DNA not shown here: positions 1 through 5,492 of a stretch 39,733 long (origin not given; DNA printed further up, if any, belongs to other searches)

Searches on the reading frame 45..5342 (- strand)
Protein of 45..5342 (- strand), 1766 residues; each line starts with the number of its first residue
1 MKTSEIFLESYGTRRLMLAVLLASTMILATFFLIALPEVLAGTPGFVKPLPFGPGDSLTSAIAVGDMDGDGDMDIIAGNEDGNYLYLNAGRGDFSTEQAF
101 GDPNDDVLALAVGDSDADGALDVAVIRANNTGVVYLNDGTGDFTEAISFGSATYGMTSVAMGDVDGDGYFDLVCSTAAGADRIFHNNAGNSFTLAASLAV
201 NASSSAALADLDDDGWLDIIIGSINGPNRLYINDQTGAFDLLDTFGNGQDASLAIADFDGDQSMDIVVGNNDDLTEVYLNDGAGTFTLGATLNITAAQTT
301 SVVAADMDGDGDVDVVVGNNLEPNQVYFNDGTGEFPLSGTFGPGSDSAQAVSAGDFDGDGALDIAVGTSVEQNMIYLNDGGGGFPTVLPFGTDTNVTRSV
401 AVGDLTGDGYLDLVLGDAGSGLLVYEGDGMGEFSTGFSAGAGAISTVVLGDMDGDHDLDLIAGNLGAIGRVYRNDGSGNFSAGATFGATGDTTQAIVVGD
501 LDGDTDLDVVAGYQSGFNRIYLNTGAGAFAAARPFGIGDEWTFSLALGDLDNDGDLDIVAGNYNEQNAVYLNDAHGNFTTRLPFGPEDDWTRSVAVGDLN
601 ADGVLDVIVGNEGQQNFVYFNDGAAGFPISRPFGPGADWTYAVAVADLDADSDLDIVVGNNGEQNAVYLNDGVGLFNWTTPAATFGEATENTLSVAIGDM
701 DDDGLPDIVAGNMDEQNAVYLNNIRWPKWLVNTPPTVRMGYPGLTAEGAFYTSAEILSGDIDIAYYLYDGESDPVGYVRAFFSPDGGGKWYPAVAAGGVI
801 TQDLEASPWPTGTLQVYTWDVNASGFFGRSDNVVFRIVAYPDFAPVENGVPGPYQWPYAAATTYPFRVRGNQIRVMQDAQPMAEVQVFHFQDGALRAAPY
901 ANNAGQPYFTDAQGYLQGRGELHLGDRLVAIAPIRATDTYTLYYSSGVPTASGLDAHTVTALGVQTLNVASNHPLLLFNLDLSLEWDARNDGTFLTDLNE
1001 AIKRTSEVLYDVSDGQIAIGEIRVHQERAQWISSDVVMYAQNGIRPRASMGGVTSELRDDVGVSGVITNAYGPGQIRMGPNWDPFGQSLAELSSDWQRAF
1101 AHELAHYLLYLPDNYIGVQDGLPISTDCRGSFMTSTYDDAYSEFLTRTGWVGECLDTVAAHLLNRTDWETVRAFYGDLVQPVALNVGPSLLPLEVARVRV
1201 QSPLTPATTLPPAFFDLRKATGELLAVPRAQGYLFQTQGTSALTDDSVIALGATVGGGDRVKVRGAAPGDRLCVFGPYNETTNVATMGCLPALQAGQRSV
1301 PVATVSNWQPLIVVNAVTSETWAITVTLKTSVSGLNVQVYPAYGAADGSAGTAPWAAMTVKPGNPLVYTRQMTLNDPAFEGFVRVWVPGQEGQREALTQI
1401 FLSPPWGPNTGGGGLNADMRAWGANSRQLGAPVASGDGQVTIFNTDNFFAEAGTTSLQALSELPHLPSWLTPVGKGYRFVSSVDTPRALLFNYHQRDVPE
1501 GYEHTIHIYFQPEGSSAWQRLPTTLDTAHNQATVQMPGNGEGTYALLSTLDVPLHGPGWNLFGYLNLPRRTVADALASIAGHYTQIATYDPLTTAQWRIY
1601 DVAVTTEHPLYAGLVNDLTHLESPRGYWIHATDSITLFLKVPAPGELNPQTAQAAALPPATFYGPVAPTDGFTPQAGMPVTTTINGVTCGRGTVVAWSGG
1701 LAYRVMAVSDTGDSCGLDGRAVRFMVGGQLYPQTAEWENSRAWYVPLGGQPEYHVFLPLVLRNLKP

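Call 74: search_protein_families(library=pfam, proteins=[window:45-5342:-], max_evalue=0.0001)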
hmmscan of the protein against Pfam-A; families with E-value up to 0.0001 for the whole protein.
window:45-5342:- (1766 aa): 2 families
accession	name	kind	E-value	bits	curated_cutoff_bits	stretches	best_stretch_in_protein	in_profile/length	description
PF13517.12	FG-GAP_3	-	4.8e-103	338.2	26.9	13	549-609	1-61/61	FG-GAP-like repeat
PF01839.29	FG-GAP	-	1.4e-48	162.5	22.1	1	544-571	4-36/37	FG-GAP repeat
